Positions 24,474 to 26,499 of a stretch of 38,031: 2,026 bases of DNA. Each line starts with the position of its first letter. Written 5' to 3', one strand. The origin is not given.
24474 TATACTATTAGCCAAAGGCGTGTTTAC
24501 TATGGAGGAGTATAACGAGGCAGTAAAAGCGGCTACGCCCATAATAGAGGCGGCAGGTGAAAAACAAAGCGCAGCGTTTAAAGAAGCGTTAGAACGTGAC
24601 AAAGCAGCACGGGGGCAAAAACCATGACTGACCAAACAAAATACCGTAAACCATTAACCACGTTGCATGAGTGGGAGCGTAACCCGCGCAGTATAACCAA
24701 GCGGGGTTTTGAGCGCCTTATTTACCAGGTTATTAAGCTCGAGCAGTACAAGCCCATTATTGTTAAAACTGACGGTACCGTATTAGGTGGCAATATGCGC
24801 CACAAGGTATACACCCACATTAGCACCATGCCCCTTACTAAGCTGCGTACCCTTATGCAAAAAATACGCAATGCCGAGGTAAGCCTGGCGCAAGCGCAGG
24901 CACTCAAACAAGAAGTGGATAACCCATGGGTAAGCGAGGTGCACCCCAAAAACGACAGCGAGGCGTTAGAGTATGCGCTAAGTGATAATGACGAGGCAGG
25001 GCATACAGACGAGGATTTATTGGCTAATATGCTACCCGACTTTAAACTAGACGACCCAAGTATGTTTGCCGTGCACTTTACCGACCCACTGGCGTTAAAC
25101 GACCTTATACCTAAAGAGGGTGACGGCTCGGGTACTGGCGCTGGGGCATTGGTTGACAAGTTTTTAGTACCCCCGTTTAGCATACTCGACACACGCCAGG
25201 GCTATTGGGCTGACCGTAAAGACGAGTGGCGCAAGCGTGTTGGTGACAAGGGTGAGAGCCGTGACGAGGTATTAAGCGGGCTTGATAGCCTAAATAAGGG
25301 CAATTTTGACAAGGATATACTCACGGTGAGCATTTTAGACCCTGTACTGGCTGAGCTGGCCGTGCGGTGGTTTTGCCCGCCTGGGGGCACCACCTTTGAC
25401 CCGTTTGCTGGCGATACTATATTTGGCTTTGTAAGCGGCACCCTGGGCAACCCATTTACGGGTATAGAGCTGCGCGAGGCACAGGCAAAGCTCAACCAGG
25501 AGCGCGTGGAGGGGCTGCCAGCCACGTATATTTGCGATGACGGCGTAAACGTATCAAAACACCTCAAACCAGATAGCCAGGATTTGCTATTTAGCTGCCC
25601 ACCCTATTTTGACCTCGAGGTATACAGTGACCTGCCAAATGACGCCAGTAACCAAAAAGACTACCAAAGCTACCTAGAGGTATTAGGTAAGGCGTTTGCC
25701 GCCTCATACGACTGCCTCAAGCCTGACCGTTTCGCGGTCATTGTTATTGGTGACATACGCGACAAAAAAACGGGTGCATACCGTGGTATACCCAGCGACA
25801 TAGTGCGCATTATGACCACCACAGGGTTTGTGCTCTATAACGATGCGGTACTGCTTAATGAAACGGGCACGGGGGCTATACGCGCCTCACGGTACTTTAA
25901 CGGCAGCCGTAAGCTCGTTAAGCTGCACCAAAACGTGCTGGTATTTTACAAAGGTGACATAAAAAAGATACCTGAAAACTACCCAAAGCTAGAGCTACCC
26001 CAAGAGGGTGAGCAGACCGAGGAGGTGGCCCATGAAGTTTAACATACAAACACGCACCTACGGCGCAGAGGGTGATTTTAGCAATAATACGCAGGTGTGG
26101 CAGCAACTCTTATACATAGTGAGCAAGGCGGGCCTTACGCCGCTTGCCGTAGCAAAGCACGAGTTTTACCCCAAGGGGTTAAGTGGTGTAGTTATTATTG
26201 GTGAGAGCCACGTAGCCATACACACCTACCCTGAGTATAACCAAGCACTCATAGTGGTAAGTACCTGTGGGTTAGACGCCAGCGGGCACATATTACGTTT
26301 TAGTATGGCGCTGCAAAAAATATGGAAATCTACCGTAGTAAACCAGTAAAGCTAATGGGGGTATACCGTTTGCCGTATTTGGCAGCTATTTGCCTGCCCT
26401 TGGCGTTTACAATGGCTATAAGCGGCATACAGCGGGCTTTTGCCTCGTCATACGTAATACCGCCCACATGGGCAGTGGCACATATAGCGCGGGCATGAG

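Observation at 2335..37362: Late regulon defined by the invariant 10-mer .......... placed 6-7 nt from ATG (leaderless operon starts)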

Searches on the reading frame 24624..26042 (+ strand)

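Call 11: search_protein_families(library=pfam, proteins=[window:24624-26042:+], max_evalue=0.01)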
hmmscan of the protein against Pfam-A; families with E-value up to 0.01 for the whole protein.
window:24624-26042:+ (472 aa): 1 family
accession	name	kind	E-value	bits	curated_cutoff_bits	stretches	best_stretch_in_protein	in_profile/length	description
PF01555.25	N6_N4_Mtase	-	3.4e-11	43.9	26.7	1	320-467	2-129/221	DNA methylase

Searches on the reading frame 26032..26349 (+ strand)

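Call 46: search_protein_families(library=pfam, proteins=[window:26032-26349:+], max_evalue=0.01)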
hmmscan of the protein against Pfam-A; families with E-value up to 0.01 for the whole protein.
window:26032-26349:+ (105 aa): 1 family
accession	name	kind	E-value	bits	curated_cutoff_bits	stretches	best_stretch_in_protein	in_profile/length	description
PF02675.21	AdoMet_dc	-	4.1e-16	59.7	25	1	17-82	15-80/107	S-adenosylmethionine decarboxylase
